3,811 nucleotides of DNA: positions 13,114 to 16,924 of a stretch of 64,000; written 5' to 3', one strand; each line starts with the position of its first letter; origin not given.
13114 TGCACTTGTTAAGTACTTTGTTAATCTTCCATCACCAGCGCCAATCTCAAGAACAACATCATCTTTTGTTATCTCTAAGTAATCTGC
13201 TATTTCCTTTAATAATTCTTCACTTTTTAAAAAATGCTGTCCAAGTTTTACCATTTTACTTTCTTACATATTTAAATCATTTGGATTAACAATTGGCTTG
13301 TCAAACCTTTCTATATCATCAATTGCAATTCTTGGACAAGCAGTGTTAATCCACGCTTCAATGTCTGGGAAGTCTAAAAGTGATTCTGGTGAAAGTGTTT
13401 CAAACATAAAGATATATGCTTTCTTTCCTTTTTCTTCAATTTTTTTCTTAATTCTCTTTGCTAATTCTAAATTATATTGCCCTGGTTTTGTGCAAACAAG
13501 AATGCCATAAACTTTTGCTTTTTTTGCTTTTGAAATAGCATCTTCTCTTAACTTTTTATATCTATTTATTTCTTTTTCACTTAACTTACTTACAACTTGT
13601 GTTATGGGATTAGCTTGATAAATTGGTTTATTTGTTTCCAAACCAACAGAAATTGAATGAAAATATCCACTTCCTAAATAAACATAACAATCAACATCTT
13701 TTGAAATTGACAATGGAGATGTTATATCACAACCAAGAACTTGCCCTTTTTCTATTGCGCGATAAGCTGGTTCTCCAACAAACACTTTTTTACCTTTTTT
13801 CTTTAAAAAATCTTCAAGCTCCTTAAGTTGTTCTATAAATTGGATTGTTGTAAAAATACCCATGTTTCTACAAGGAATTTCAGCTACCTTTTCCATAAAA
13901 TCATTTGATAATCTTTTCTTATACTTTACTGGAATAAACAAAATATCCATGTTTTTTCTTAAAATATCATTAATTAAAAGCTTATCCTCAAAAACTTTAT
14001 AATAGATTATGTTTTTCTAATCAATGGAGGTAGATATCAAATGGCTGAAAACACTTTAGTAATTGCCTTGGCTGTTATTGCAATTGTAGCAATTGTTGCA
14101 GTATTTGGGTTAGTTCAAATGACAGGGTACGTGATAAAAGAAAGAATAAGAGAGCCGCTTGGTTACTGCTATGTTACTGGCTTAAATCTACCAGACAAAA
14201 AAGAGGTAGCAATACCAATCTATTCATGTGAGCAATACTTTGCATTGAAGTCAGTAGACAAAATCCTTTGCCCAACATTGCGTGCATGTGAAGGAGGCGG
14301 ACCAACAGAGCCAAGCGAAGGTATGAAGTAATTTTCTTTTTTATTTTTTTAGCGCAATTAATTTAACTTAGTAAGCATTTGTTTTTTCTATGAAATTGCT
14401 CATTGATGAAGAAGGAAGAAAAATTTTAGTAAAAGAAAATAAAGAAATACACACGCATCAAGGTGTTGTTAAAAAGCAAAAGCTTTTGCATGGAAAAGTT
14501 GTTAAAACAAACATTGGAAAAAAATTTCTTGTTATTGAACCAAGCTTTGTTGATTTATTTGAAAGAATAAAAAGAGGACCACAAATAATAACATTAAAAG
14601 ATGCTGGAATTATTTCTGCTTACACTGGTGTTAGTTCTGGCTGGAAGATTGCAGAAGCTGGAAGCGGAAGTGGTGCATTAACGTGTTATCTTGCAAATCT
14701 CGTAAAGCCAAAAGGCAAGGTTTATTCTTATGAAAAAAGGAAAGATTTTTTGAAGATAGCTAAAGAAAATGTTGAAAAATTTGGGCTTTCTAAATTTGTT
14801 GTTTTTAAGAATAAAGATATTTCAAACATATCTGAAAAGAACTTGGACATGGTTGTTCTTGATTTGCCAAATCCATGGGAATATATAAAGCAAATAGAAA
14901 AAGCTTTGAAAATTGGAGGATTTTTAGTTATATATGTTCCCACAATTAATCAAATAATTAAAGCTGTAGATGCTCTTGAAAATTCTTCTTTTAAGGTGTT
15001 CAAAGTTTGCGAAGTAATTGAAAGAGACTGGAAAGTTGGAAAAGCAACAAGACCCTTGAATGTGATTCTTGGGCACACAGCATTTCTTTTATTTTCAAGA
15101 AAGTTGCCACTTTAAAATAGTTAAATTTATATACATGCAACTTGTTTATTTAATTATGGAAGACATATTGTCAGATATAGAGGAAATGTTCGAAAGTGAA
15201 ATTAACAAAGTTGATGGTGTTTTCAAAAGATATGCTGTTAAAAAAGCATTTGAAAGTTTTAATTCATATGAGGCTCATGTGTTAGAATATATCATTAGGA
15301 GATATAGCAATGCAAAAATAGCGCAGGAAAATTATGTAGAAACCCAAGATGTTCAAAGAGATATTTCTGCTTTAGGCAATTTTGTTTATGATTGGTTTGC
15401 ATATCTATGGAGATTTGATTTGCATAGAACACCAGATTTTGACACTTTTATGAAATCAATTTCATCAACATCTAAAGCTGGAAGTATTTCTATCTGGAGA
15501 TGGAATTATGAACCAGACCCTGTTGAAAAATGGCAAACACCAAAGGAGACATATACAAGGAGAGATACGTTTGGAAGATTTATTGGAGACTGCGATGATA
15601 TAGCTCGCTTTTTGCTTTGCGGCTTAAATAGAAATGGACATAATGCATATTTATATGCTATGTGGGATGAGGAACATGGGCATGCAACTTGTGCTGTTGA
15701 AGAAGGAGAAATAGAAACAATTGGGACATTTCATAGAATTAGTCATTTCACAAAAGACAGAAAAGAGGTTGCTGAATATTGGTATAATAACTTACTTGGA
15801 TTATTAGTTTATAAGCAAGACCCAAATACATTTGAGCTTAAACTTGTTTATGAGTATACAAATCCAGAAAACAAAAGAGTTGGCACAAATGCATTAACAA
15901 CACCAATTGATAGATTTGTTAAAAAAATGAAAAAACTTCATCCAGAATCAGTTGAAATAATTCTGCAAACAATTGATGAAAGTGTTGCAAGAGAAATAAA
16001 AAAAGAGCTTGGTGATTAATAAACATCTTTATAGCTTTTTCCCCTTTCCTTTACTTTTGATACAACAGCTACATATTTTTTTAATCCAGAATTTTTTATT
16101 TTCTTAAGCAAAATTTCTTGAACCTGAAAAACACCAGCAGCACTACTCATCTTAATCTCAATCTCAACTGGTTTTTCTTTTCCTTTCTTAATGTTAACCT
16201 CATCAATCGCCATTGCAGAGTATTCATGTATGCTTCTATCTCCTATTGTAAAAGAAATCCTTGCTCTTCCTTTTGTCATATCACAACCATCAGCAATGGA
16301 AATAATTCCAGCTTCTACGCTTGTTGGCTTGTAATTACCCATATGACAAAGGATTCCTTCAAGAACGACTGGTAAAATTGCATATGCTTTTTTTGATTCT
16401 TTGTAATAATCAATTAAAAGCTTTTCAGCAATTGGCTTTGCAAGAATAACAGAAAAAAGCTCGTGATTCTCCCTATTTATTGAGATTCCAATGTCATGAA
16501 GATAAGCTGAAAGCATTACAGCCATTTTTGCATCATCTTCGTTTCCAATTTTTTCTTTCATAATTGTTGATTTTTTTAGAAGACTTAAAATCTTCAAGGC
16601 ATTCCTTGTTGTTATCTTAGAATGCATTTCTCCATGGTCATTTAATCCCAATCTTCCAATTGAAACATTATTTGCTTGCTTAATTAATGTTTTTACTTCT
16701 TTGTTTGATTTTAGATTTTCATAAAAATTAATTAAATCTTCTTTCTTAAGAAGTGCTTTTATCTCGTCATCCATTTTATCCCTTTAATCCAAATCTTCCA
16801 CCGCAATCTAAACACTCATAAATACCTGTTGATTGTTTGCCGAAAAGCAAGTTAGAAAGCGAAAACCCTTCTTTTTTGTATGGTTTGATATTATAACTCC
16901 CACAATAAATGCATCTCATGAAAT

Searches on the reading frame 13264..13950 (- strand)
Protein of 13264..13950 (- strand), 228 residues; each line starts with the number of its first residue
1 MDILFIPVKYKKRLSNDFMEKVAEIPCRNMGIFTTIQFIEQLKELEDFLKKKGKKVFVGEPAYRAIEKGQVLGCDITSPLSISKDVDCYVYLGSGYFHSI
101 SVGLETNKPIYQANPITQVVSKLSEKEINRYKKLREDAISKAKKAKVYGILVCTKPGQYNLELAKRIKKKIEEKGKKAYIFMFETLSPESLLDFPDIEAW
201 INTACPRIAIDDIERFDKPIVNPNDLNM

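Call 86: search_protein_families(library=pfam, proteins=[window:13264-13950:-], max_evalue=0.00001)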
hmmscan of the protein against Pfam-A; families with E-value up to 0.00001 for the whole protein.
window:13264-13950:- (228 aa): 1 family
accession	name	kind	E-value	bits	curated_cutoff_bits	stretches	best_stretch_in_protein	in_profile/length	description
PF01866.22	Diphthamide_syn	-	1.8e-59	202.1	33.2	1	2-228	64-290/302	Putative diphthamide synthesis protein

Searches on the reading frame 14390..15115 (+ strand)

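Call 22: search_protein_families(library=pfam, proteins=[window:14390-15115:+], max_evalue=0.01)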
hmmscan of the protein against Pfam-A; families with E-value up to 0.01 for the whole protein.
window:14390-15115:+ (241 aa): 12 families
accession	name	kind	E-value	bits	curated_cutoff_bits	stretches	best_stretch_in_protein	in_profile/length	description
PF08704.16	GCD14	-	1.1e-27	97.7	26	1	64-218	21-181/247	tRNA methyltransferase complex GCD14 subunit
PF13847.12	Methyltransf_31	-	2.9e-12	46.9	27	1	83-190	3-119/145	Methyltransferase domain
PF01135.25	PCMT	-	2.7e-10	40.8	20.3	1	52-209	42-200/210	Protein-L-isoaspartate(D-aspartate) O-methyltransferase (PCMT)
PF08241.18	Methyltransf_11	-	1.5e-06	29.2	21.2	1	89-181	2-95/95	Methyltransferase domain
PF13649.12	Methyltransf_25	-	9.2e-06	26.7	27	1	87-177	1-97/97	Methyltransferase domain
PF01189.24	Methyltr_RsmB-F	-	2.2e-05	24.6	27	1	90-161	15-89/199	16S rRNA methyltransferase RsmB/F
PF05175.20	MTS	-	2.9e-05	24.2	23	1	86-158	34-105/170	Methyltransferase small domain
PF08242.18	Methyltransf_12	-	0.00019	22.5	30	1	89-179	2-98/98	Methyltransferase domain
PF00398.26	RrnaAD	-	0.00066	19.3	24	1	84-151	31-92/263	Ribosomal RNA adenine dimethylase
PF01209.24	Ubie_methyltran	-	0.00081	19.2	20.1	1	76-181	40-151/233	ubiE/COQ5 methyltransferase family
PF01170.24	UPF0020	-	0.0011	19.1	22.3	1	106-160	74-130/197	RMKL-like, methyltransferase domain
PF13679.12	Methyltransf_32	-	0.0034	17.8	27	1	84-150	26-95/143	Methyltransferase domain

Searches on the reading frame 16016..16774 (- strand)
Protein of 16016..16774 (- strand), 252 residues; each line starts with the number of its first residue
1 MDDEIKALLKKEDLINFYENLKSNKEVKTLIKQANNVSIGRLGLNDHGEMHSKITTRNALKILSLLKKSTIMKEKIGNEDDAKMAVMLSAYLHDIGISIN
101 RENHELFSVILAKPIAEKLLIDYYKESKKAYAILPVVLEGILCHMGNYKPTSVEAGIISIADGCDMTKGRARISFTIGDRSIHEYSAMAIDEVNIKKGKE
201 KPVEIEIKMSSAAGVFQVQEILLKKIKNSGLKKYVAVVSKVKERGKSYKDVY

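Call 22: search_protein_families(library=pfam, proteins=[window:16016-16774:-], max_evalue=0.01)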
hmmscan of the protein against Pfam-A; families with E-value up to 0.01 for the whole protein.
window:16016-16774:- (252 aa): 1 family
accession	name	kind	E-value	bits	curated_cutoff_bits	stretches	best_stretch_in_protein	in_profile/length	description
PF01966.28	HD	-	4.2e-06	27.5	22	1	70-166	13-115/116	HD domain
